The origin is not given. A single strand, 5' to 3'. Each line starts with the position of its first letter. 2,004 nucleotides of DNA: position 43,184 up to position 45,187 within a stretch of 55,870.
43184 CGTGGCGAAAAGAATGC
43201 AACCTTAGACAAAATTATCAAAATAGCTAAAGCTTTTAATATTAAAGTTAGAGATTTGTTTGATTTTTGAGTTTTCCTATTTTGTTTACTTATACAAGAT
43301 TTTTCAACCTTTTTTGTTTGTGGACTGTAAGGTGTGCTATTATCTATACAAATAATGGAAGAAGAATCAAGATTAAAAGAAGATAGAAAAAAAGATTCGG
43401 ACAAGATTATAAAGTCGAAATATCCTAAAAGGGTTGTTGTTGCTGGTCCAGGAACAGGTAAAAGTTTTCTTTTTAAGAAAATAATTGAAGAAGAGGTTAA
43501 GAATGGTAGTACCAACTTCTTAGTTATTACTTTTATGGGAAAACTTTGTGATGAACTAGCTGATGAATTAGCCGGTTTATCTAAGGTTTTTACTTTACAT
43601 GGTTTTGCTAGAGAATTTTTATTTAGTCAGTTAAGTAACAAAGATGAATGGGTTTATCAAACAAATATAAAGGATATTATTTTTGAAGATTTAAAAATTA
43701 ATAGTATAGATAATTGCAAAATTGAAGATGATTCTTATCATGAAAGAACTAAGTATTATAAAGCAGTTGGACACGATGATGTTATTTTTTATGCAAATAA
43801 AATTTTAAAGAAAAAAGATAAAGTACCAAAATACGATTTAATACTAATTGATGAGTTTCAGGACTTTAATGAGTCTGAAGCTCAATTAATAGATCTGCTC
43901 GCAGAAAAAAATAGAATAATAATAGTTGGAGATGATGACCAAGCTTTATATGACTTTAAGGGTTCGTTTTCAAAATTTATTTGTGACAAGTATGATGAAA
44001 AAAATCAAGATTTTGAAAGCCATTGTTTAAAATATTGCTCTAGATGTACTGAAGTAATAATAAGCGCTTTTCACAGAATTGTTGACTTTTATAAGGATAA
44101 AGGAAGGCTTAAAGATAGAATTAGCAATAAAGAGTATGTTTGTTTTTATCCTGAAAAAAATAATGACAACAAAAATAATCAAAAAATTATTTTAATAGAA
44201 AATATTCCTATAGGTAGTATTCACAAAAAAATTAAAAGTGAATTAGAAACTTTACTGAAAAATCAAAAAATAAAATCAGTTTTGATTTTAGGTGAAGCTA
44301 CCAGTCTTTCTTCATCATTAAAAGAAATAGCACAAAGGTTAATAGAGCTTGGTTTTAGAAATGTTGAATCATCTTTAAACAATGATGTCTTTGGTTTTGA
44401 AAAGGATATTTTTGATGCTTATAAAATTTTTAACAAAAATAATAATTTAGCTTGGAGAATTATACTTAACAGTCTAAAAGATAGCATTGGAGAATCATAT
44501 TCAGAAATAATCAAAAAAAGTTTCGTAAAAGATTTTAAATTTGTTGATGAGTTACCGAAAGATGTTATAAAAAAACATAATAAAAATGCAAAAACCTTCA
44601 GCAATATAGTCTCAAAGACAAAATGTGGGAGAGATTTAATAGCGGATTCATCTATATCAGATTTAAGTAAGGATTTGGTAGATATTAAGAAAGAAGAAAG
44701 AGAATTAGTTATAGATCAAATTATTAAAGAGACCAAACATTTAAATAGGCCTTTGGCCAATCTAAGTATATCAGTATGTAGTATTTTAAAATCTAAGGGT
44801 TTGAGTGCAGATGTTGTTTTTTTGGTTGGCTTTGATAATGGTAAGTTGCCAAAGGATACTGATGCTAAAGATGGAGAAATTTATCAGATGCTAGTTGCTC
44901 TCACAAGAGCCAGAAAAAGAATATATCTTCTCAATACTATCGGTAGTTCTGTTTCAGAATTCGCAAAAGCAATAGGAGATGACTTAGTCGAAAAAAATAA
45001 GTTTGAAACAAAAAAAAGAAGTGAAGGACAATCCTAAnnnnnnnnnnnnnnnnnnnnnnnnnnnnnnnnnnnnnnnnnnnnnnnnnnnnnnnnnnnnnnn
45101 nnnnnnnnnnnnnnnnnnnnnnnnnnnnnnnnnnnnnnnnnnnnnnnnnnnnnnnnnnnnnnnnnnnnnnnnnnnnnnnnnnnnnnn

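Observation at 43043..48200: XRE regulator plus translationally coupled UvrD-like ATPase / multi-zinc-ribbon / P-loop kinase / HEPN operon: candidate undescribed defence system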

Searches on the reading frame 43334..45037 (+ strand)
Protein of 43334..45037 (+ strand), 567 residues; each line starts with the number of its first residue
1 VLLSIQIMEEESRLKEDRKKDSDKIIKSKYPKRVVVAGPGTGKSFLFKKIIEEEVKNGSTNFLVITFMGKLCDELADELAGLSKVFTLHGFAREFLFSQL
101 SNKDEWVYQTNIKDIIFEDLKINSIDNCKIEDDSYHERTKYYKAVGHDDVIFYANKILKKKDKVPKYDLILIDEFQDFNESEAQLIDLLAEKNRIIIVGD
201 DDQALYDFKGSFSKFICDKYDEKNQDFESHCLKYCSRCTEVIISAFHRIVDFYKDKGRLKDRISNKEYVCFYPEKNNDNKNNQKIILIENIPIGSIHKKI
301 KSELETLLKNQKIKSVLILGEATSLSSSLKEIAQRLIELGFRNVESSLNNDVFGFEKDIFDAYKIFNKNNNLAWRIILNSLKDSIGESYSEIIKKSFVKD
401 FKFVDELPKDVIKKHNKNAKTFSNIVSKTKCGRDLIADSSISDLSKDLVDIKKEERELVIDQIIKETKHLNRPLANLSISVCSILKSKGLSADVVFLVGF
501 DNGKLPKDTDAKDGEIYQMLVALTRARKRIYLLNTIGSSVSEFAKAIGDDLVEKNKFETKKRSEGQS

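Call 3: search_protein_families(library=padloc, proteins=[window:43334-45037:+], max_evalue=0.01)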
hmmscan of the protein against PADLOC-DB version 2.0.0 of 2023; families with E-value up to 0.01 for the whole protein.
window:43334-45037:+ (567 aa): 25 families
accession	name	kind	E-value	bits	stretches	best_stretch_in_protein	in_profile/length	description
PDLC00132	GajB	-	3.7e-27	93.2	2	133-532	176-598/625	UrvD helicase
PDLC03802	RTasHel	-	5e-26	89.7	2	20-414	8-394/675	DRT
PDLC00117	GajB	-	9.4e-24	81.8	1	135-536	182-576/604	UrvD helicase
PDLC00122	GajB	-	1.7e-22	78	2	19-341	6-339/502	UrvD helicase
PDLC00123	GajB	-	1.1e-17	61.9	2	23-251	10-260/540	UrvD helicase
PDLC00127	GajB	-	2.2e-16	57.5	1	126-542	156-574/594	UrvD helicase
PDLC00103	GajB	-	1.3e-15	55.4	1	113-533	155-575/612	UrvD helicase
PDLC00114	GajB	-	1.4e-15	54.9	1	135-326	179-364/635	UrvD helicase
PDLC00119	GajB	-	3e-14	50.9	1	104-424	146-467/565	UrvD helicase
PDLC00104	GajB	-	2.8e-13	47.5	1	166-212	165-211/574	UrvD helicase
PDLC04173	GajB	-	5.4e-13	46.7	2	166-210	122-166/471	-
PDLC00138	GajB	-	1e-12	45.6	1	148-247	197-301/581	UrvD helicase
PDLC00108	GajB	-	5e-12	43.5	2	141-247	28-139/445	UrvD helicase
PDLC00130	GajB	-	6.2e-11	39.2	1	134-250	168-290/589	UrvD helicase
PDLC00106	GajB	-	6.7e-11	39.4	1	146-279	180-317/577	UrvD helicase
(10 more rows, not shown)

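Call 4: search_protein_families(library=pfam, proteins=[window:43334-45037:+], max_evalue=0.1)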
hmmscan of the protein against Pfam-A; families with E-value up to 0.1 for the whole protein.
window:43334-45037:+ (567 aa): 10 families
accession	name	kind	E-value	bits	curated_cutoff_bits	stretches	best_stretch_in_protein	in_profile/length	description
PF00580.27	UvrD-helicase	-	2.1e-22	80.5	23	2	133-219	174-266/271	UvrD/REP helicase N-terminal domain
PF13245.12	AAA_19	-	3.4e-19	69.8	25.1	1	33-208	14-133/134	AAA domain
PF13361.12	UvrD_C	-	7.1e-12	45.8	25.6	2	447-532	250-345/350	UvrD-like helicase C-terminal domain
PF01443.25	Viral_helicase1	-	2.4e-07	31.2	21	0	430-533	125-227/228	Viral superfamily 1 RNA helicase core domain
PF13604.12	AAA_30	-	8e-06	26.2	27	1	23-203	11-127/191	AAA domain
PF13538.12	UvrD_C_2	-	0.00085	19.6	27.4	1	481-532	4-51/52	UvrD-like helicase C-terminal domain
PF13401.12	AAA_22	-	0.0014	19.4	27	0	34-64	9-39/130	AAA domain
PF13086.12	AAA_11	-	0.03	14.5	27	0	156-203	206-249/257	AAA domain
PF02186.21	TFIIE_beta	-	0.091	13.5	28.1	1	150-212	4-64/66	TFIIE beta subunit core domain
PF25199.1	nSTAND_NTPase5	-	0.093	13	34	0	166-198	96-129/145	Novel STAND NTPase 5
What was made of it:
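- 43355..45037 (+): Cargo slot 1: stand-alone compact UvrD-like SF1 ATPase/helicase (560 aa from the ATG). Pfam UvrD-helicase, AAA_19 and UvrD_C (call 4).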

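Call 5: search_protein_families(library=ncbifam, proteins=[window:43334-45037:+], max_evalue=0.1)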
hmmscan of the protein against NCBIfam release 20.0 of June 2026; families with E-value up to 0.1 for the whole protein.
window:43334-45037:+ (567 aa): 12 families
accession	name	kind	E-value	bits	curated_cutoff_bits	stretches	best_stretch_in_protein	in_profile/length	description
TIGR01074.1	rep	equivalog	9.7e-18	63.8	951.45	2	134-212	169-253/668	DNA helicase Rep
TIGR01073.1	pcrA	equivalog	6e-17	61.3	911.2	2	134-277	172-322/725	DNA helicase PcrA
TIGR01075.1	uvrD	equivalog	2.3e-15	56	1144.45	2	154-252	191-294/715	DNA helicase II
NF008743.0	PRK11773.1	equivalog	1.7e-14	53.2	965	1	154-255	196-302/720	DNA helicase II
NF008276.0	PRK11054.1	equivalog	3.9e-12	45.5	543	2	134-215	398-482/684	DNA helicase IV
NF008172.0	PRK10919.1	equivalog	1e-11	43.8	1168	1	135-212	171-254/673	DNA helicase Rep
TIGR01447.1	recD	equivalog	0.0005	18.8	310.15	0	156-204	252-301/597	exodeoxyribonuclease V subunit alpha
NF003296.0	PRK04296.1-1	equivalog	0.002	18.2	183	0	146-203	57-118/195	thymidine kinase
TIGR01448.2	helicase_RecD2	equivalog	0.0045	15.2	500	0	159-203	401-446/713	SF1B family DNA helicase RecD2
NF008128.0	PRK10876.1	equivalog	0.013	13.2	1697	1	166-211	377-425/1181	exodeoxyribonuclease V subunit beta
TIGR02784.1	addA_alphas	equivalog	0.025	12.9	860.75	0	133-246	349-489/1138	double-strand break repair helicase AddA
NF041254.1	motor_HelR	exception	0.075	11.3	750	0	166-213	518-565/706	RNA polymerase recycling motor ATPase HelR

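Call 6: search_protein_families(library=phrogs, proteins=[window:43334-45037:+], max_evalue=0.01)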
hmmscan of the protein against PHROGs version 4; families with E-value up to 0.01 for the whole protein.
window:43334-45037:+ (567 aa): 2 families
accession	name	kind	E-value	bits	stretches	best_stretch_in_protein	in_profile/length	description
phrog_1967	-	DNA, RNA and nucleotide metabolism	1.3e-37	130.8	2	133-537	328-671/776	DNA helicase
phrog_325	-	DNA, RNA and nucleotide metabolism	2.2e-07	30.5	1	31-204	491-614/986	Dda-like helicase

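Call 38: find_homologous_proteins(query=window:43355-45037:+, max_evalue=1e-10)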
Query window:43355-45037:+ (560 aa): 1529 proteins with E <= 1e-10 among 8000 candidates; the best 120 are listed.
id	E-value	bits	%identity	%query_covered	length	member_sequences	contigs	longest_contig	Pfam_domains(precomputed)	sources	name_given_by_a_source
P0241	0.0e+0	1213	100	100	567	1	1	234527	PF01443.25,PF13604.13,PF13361.13,PF13245.13,PF00580.28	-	-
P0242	3.4e-177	608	54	96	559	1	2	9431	PF01443.25,PF13604.13,PF13361.13,PF13245.13,PF00580.28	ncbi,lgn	-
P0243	7.4e-177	607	54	96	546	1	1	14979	PF13604.13,PF13361.13,PF13245.13,PF00580.28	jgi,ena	-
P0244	3.1e-174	599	54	96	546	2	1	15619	PF01443.25,PF13604.13,PF13361.13,PF13245.13,PF00580.28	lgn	-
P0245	2.6e-173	596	54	95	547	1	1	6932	PF01443.25,PF13245.13,PF00580.28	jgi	-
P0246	4.0e-172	592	53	96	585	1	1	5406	PF01443.25,PF13604.13,PF13361.13,PF13245.13,PF00580.28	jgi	-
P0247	3.0e-171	589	54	96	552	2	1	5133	PF01443.25,PF13604.13,PF13361.13,PF13245.13,PF00580.28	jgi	-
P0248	8.3e-171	587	54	96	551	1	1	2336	PF01443.25,PF13361.13,PF13245.13,PF00580.28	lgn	-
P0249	9.2e-171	587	53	96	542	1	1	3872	PF01443.25,PF13604.13,PF13361.13,PF13245.13,PF00580.28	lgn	-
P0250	6.7e-170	584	53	96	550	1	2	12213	PF01443.25,PF13604.13,PF13361.13,PF13245.13,PF00580.28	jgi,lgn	-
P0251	2.3e-169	583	51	95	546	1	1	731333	PF13604.13,PF13245.13,PF00580.28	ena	-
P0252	3.0e-169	582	52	95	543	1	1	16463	PF13361.13,PF13245.13,PF00580.28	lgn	-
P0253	2.2e-168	579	53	95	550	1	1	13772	PF01443.25,PF13604.13,PF13361.13,PF13245.13,PF00580.28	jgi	jgi:superfamily I DNA/RNA helicase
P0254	3.4e-167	575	50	98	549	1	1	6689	PF01443.25,PF13604.13,PF13361.13,PF13245.13,PF00580.28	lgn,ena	-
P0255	4.1e-167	575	53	94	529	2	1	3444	PF01443.25,PF13604.13,PF13361.13,PF13245.13,PF00580.28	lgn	-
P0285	1.8e-159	550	49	96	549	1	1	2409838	PF01443.25,PF13604.13,PF13361.13,PF13245.13,PF00580.28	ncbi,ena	-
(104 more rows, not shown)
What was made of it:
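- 43355..45037 (+): More than 1500 homologues (call 38).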

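Call 39: find_encoding_contigs(protein=P0244, flank=6000, max_places=2)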
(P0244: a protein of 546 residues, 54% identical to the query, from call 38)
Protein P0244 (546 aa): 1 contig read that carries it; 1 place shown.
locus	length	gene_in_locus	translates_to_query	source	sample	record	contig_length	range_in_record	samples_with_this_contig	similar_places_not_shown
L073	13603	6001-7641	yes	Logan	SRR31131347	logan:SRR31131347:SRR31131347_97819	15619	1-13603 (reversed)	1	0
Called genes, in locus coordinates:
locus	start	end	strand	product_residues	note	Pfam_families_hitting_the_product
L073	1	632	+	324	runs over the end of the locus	-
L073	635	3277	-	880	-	PF01555:N6_N4_Mtase, PF01170:UPF0020 (weak)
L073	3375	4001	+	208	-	PF01726:LexA_DNA_bind, PF00717:Peptidase_S24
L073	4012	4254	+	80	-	PF09954:DUF2188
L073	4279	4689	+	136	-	PF08937:ThsB_TIR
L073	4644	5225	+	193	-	PF24838:8xMP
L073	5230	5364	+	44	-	-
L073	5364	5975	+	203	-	-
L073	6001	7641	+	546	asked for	PF13245:AAA_19, PF13604:AAA_30 (faint), PF01443:Viral_helicase1 (faint), PF00580:UvrD-helicase, PF13361:UvrD_C (weak)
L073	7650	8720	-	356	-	-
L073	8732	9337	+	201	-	PF00561:Abhydrolase_1 (weak), PF12146:Hydrolase_4 (weak), PF12697:Abhydrolase_6 (weak)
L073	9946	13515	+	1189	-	PF02811:PHP, PF07733:DNA_pol3_alpha, PF17657:DNA_pol3_finger, PF14579:HHH_6, PF12836:HHH_3 (faint), PF01336:tRNA_anti-codon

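Call 40: find_encoding_contigs(protein=P0251, flank=6000, max_places=2)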
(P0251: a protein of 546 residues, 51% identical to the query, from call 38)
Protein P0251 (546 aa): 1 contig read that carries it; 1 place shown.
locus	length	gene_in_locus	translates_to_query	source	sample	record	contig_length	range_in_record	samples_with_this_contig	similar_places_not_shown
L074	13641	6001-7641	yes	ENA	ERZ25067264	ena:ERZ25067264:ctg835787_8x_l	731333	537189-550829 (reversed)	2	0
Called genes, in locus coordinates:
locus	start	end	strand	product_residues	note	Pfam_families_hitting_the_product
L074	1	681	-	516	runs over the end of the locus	PF00239:Resolvase, PF07508:Recombinase, PF13408:Zn_ribbon_recom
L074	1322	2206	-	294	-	-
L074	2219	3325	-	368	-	PF03235:GmrSD_N, PF01844:HNH, PF14279:HNH_5 (faint)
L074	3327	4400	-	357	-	PF13651:EcoRI_methylase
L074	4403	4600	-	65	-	PF13560:HTH_31 (weak), PF12844:HTH_19, PF01381:HTH_3, PF13443:HTH_26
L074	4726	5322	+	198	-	-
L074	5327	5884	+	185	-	-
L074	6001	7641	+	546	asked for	PF00580:UvrD-helicase (weak), PF13245:AAA_19, PF13604:AAA_30 (weak), PF00580:UvrD-helicase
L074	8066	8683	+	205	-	PF09997:DUF2238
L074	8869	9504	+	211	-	PF13643:DUF4145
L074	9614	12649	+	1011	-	PF13156:Mrr_cat_2 (weak), PF04851:ResIII, PF00270:DEAD, PF13307:Helicase_C_2 (faint), PF00271:Helicase_C, PF14882:INT_rpt (faint)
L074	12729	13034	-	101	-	-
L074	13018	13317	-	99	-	-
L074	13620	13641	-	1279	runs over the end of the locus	PF04234:CopC (faint), PF19077:Big_13 (faint), PF13205:Big_5, PF16403:Bact_surface_Ig-like, PF13205:Big_5, PF16403:Bact_surface_Ig-like, PF13205:Big_5 (weak), PF01471:PG_binding_1 (faint)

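Call 41: find_encoding_contigs(protein=P0285, flank=6000, max_places=2)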
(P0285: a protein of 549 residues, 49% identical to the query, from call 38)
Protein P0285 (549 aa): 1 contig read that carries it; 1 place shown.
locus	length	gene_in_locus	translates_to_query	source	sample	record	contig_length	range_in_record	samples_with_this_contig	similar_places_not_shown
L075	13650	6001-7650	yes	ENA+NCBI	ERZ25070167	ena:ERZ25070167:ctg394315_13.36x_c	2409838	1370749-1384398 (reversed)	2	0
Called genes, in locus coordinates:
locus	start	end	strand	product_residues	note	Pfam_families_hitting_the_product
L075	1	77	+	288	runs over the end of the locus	PF00483:NTP_transferase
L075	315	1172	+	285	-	-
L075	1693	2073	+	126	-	PF02498:Bro-N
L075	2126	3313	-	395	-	PF00155:Aminotran_1_2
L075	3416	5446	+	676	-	PF00270:DEAD (faint), PF04851:ResIII, PF17757:UvrB_inter, PF27431:UvrB_3rd, PF00271:Helicase_C, PF12344:UvrB, PF02151:UVR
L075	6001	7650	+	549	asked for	PF13245:AAA_19, PF13604:AAA_30 (weak), PF01443:Viral_helicase1 (faint), PF00580:UvrD-helicase, PF13361:UvrD_C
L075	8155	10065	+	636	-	PF02824:TGS, PF07973:tRNA_SAD, PF00587:tRNA-synt_2b, PF03129:HGTP_anticodon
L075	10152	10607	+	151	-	PF05198:IF3_N, PF00707:IF3_C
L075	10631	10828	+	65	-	PF01632:Ribosomal_L35p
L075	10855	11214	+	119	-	PF00453:Ribosomal_L20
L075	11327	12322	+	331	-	PF02912:Phe_tRNA-synt_N, PF01409:tRNA-synt_2d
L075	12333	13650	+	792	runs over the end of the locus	PF01588:tRNA_bind, PF03483:B3_4, PF03484:B5, PF17759:tRNA_synthFbeta, PF03147:FDX-ACB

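Call 61: search_solved_structures(query=window:43355-45037:+, max_evalue=0.001)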
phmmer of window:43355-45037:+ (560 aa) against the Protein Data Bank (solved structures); distinct sequences matched with E-value up to 0.001: 9.
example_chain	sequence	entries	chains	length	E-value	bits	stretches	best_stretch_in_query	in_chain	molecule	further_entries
4c2u_A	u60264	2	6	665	1.4e-10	43.8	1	128-245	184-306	DNA HELICASE II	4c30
4c2t_A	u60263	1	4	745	2e-10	43.2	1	129-244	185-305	DNA HELICASE II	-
1uaa_A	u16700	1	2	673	1.6e-08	37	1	140-205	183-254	PROTEIN (ATP-DEPENDENT DNA HELICASE REP.)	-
9dci_A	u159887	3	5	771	7.1e-08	34.8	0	126-255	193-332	ATP-dependent DNA helicase UvrD1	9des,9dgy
2is1_A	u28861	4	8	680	1.3e-07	34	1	159-252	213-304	DNA helicase II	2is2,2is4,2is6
1pjr_A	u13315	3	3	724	1.3e-07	33.9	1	159-247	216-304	PCRA | ATP-DEPENDENT HELICASE PCRA | HELICASE PCRA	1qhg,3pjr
3lfu_A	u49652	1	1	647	1.8e-07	33.5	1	159-252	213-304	DNA helicase II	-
2pjr_A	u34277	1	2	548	2.2e-05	26.6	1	159-247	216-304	PROTEIN (HELICASE PCRA)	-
1qhh_B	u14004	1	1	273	0.00011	24.3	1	158-248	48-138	PROTEIN (PCRA (SUBUNIT))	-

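Call 98: find_encoding_contigs(protein=P0243, flank=6000, max_places=2)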
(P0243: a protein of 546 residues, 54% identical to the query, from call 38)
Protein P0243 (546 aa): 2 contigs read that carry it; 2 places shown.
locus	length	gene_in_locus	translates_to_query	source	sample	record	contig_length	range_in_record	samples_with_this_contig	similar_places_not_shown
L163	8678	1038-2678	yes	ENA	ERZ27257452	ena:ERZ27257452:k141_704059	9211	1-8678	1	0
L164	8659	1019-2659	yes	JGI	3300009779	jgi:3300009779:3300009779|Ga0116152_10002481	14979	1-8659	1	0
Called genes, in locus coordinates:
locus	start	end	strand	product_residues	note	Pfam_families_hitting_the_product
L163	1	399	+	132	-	?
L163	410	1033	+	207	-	-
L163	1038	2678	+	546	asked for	PF13245:AAA_19, PF13604:AAA_30 (faint), PF00580:UvrD-helicase, PF13361:UvrD_C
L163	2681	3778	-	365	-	-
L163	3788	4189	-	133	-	-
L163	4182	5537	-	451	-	PF02195:ParB_N, PF01555:N6_N4_Mtase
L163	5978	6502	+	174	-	-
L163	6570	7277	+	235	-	-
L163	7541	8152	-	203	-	PF02223:Thymidylate_kin (weak)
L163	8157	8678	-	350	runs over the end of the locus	?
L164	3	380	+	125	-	PF01863:YgjP-like, PF10263:SprT-like (weak), PF08325:WLM (weak)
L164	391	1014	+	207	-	-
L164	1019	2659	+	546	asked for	PF13245:AAA_19, PF13604:AAA_30 (faint), PF00580:UvrD-helicase, PF13361:UvrD_C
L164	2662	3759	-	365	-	-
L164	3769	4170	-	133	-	-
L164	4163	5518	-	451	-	PF02195:ParB_N, PF01555:N6_N4_Mtase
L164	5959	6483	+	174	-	-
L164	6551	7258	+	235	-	-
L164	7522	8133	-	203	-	PF02223:Thymidylate_kin (weak)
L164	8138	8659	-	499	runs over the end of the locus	PF01139:RtcB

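Call 99: find_encoding_contigs(protein=P0242, flank=6000, max_places=2)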
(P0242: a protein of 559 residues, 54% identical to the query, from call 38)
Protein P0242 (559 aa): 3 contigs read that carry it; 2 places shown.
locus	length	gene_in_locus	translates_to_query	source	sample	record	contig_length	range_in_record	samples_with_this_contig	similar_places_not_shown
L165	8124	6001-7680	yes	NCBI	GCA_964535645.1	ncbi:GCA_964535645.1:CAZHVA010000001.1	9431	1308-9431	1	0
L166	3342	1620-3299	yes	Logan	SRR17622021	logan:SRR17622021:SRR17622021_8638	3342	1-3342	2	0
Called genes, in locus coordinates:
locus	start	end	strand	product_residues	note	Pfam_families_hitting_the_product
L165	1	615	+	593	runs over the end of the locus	PF01807:Zn_ribbon_DnaG, PF08275:DNAG_N, PF01751:Toprim, PF13155:Toprim_2, PF13362:Toprim_3 (weak), PF13662:Toprim_4, PF10410:DnaB_bind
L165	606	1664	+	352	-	PF00140:Sigma70_r1_2, PF04542:Sigma70_r2, PF04539:Sigma70_r3, PF04545:Sigma70_r4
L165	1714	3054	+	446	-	PF02386:TrkH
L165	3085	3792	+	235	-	PF02254:TrkA_N, PF03446:NAD_binding_2 (faint), PF00107:ADH_zinc_N (faint), PF02080:TrkA_C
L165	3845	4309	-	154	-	-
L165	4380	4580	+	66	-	PF13560:HTH_31, PF12844:HTH_19, PF01381:HTH_3, PF13443:HTH_26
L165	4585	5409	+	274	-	PF01555:N6_N4_Mtase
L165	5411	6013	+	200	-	PF01844:HNH, PF14279:HNH_5 (weak)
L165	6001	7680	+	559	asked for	PF13245:AAA_19, PF13604:AAA_30 (weak), PF01443:Viral_helicase1 (faint), PF13361:UvrD_C, PF00580:UvrD-helicase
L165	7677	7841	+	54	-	-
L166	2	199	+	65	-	?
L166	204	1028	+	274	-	PF01555:N6_N4_Mtase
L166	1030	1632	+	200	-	PF01844:HNH, PF14279:HNH_5 (weak)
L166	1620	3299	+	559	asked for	PF13245:AAA_19, PF13604:AAA_30 (weak), PF01443:Viral_helicase1 (faint), PF13361:UvrD_C, PF00580:UvrD-helicase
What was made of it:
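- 43355..45037 (+): Seven other places, none with ZnR, kinase or DUF4209 (calls 39-41, 98, 99).
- It sits alone between uvrB and thrS in L075, and in other islands or arms in L073, L074, L163/L164 and L165/L166 (calls 39-41, 98, 99).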
